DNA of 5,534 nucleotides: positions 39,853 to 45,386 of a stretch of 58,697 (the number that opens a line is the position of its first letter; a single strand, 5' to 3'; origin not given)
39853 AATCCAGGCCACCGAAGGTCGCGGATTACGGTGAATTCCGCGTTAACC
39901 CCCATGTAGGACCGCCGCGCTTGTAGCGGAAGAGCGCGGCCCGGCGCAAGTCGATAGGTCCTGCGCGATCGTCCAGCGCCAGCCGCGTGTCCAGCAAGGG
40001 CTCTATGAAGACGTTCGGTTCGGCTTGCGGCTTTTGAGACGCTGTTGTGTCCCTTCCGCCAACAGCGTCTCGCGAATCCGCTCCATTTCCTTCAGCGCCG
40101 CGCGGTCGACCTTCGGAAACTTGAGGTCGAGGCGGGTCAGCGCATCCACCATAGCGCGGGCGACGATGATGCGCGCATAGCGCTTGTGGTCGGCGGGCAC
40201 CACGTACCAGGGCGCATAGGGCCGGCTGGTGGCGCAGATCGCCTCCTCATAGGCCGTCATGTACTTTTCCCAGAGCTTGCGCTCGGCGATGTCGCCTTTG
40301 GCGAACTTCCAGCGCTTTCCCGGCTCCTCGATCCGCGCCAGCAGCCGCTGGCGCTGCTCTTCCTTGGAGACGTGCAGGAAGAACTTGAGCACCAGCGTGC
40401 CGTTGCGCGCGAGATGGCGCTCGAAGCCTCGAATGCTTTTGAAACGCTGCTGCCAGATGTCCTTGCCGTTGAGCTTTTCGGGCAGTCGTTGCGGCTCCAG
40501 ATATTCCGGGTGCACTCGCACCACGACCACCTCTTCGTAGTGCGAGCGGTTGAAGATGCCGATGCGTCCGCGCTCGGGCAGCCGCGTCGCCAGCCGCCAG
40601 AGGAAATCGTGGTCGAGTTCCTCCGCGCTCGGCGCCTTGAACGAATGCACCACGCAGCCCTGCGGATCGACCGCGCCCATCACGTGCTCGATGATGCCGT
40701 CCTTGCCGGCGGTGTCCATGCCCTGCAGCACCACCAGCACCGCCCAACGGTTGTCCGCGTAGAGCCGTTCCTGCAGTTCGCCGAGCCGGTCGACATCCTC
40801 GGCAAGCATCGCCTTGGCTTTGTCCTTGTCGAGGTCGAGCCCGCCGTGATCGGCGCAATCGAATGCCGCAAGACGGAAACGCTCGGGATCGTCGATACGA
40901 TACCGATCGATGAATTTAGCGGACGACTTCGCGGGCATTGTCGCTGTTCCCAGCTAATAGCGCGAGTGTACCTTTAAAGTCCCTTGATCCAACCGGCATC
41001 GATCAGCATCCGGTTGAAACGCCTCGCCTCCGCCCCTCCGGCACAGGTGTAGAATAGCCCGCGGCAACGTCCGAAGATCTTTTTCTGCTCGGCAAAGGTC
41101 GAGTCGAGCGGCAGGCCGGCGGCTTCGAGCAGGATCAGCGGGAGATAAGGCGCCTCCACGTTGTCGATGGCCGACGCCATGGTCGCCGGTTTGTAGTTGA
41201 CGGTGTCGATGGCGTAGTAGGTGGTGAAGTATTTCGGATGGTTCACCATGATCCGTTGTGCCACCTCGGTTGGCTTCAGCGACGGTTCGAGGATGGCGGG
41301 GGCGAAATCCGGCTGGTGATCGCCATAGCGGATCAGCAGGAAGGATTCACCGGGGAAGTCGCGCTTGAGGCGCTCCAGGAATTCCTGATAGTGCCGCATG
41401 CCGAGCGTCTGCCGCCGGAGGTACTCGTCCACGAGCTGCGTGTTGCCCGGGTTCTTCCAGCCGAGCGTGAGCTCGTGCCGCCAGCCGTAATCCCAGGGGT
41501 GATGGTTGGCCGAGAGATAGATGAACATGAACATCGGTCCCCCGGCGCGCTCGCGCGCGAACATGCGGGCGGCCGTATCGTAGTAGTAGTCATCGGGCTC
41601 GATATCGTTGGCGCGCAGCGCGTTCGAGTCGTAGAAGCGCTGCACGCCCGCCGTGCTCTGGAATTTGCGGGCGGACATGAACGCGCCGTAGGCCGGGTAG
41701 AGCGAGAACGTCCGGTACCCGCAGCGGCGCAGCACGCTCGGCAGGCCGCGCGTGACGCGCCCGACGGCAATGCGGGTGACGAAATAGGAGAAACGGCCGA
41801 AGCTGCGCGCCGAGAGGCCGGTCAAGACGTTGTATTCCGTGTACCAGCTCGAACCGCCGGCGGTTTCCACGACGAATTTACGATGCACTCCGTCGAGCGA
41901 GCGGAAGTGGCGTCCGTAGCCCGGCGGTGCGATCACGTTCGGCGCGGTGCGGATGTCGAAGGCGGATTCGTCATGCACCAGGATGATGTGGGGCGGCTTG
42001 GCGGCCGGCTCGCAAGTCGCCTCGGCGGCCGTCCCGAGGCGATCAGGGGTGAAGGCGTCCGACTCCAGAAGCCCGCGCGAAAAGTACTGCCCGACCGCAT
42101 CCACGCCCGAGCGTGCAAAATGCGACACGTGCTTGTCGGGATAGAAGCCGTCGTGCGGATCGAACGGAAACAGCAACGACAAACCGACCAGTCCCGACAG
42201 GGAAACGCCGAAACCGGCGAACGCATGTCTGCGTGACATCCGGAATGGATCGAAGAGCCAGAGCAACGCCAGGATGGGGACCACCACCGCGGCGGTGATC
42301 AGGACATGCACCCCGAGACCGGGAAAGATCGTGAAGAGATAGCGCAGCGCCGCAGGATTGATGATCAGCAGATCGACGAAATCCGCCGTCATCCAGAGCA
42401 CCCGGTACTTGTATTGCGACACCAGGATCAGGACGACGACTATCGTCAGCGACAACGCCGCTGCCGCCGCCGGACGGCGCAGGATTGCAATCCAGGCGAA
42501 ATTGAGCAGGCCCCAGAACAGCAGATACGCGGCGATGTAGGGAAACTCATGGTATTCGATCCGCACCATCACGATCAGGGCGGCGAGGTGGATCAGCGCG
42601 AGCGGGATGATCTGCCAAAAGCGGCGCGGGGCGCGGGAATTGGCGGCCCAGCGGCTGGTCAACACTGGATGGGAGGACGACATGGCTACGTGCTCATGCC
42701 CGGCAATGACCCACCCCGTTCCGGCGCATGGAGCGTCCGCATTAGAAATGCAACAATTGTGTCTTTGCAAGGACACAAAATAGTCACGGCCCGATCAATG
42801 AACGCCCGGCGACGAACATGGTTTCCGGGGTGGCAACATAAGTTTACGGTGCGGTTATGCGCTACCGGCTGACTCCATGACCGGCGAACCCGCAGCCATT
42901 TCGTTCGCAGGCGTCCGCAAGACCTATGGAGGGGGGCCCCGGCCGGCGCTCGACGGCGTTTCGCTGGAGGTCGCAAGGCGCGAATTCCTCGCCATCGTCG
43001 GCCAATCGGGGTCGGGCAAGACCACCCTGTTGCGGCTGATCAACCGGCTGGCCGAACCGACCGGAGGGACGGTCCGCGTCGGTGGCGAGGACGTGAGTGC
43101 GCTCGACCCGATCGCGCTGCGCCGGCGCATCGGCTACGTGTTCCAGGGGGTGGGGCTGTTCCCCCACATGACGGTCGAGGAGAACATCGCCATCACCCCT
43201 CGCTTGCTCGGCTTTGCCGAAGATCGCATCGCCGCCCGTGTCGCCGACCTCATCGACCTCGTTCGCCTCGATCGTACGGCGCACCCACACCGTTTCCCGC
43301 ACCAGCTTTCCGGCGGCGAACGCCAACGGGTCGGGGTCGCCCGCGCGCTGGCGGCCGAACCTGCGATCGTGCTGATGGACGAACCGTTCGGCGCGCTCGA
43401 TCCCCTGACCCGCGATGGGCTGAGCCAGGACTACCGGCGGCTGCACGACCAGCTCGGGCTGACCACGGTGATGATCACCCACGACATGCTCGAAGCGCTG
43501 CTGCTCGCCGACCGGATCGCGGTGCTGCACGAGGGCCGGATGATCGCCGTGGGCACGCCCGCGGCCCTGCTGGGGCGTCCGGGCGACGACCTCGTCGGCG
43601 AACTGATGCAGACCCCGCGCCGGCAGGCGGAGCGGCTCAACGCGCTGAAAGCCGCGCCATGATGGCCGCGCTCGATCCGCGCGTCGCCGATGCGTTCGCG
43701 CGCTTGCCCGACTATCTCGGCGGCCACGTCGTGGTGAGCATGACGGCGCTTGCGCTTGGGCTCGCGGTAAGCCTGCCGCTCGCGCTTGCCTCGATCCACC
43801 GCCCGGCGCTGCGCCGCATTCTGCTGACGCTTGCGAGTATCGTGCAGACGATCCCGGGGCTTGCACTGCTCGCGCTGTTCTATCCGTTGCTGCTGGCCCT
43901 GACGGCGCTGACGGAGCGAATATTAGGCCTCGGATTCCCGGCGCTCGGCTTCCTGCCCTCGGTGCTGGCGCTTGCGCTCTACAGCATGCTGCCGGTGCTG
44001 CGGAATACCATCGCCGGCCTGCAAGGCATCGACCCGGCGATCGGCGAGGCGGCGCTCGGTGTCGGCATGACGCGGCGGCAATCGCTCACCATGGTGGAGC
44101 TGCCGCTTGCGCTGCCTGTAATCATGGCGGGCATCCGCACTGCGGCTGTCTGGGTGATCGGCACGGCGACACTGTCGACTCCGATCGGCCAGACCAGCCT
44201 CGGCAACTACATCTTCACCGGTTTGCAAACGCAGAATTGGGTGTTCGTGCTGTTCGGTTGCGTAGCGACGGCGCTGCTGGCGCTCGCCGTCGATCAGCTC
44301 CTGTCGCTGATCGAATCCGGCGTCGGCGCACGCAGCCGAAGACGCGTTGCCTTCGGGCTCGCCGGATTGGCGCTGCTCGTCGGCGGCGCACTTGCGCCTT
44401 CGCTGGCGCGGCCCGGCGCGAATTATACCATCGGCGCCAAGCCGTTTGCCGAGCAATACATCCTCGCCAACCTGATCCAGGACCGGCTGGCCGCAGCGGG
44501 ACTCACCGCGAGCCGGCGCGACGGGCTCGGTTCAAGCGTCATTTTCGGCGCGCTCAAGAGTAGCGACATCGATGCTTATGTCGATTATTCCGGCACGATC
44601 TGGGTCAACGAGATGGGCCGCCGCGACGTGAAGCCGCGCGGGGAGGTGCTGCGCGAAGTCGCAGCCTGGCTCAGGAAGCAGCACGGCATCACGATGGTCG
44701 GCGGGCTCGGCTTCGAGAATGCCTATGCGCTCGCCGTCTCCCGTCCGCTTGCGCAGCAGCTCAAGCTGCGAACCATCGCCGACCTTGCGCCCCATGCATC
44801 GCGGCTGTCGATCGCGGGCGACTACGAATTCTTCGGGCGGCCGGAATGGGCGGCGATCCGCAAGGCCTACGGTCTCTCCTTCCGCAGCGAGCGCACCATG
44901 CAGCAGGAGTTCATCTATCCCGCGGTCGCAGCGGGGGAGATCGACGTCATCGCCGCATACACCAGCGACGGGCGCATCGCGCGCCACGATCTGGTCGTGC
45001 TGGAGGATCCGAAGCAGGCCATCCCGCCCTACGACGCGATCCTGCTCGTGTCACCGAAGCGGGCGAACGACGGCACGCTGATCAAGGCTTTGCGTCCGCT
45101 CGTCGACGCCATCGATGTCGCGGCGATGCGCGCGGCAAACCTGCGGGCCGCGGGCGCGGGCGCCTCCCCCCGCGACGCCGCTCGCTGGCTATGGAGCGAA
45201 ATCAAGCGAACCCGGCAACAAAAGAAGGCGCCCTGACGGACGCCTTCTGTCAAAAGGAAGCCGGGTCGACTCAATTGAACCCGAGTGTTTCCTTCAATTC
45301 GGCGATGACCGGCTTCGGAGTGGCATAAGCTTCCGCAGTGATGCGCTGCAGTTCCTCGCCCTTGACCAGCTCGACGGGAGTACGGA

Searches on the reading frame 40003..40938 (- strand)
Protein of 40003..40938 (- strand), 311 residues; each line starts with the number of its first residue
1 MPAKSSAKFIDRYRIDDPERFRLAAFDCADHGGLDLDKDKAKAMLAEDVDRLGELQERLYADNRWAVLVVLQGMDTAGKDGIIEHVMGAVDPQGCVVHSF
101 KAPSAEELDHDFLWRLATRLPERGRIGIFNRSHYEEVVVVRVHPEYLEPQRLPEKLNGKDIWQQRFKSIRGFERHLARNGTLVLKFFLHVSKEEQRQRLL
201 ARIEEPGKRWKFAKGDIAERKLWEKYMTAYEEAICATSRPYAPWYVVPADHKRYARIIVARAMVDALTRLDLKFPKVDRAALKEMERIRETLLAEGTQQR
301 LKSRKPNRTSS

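Call 12: search_protein_families(library=pfam, proteins=[window:40003-40938:-], max_evalue=0.00001)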
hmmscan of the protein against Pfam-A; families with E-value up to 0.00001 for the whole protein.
window:40003-40938:- (311 aa): 1 family
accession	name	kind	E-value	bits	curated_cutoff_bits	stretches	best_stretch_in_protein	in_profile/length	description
PF03976.20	PPK2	-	1.8e-67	227.7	22.3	1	36-269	2-223/229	Polyphosphate kinase 2 (PPK2)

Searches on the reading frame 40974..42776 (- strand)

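Call 12: search_protein_families(library=pfam, proteins=[window:40974-42776:-], max_evalue=0.00001)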
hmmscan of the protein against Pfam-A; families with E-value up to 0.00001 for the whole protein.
window:40974-42776:- (600 aa): 1 family
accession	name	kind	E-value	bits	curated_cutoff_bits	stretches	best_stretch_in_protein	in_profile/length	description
PF00884.28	Sulfatase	-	6.1e-11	42.6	25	1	313-491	52-245/301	Sulfatase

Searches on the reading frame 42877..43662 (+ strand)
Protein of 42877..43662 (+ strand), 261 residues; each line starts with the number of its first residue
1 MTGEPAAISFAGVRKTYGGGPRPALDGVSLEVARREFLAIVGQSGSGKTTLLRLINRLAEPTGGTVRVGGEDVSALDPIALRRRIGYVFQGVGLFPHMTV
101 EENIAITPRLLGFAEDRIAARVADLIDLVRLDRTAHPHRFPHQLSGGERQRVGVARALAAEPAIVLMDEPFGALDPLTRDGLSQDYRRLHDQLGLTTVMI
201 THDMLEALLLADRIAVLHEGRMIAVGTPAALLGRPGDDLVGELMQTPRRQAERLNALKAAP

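Call 12: search_protein_families(library=pfam, proteins=[window:42877-43662:+], max_evalue=0.00001)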
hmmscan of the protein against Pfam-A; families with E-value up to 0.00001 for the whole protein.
window:42877-43662:+ (261 aa): 1 family
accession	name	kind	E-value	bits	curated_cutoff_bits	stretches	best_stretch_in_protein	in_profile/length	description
PF00005.33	ABC_tran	-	3.1e-35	122.2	25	1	25-171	1-136/137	ABC transporter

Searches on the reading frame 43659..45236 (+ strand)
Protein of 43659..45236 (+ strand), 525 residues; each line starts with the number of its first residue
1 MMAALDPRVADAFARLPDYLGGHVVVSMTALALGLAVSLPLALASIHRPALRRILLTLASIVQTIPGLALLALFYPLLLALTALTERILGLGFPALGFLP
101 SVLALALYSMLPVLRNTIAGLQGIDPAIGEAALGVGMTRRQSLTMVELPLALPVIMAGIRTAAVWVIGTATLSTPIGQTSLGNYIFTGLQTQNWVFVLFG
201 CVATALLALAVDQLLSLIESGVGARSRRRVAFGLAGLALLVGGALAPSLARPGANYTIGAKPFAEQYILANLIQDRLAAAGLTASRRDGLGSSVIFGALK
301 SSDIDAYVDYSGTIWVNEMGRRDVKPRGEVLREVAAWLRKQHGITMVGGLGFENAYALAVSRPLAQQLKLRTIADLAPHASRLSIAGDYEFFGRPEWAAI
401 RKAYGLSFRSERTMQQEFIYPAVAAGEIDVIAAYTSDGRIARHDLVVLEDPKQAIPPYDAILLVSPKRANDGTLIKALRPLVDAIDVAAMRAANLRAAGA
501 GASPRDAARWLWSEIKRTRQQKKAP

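Call 12: search_protein_families(library=pfam, proteins=[window:43659-45236:+], max_evalue=0.00001)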
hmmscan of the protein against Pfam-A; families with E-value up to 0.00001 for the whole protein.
window:43659-45236:+ (525 aa): 2 families
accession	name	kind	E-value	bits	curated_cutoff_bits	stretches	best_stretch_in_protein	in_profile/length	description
PF04069.17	OpuAC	-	7.6e-49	167.1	21.2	1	256-510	3-253/257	Substrate binding domain of ABC-type glycine betaine transport system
PF00528.27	BPD_transp_1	-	5.9e-17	62.4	26.4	1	39-221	4-181/184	Binding-protein-dependent transport system inner membrane component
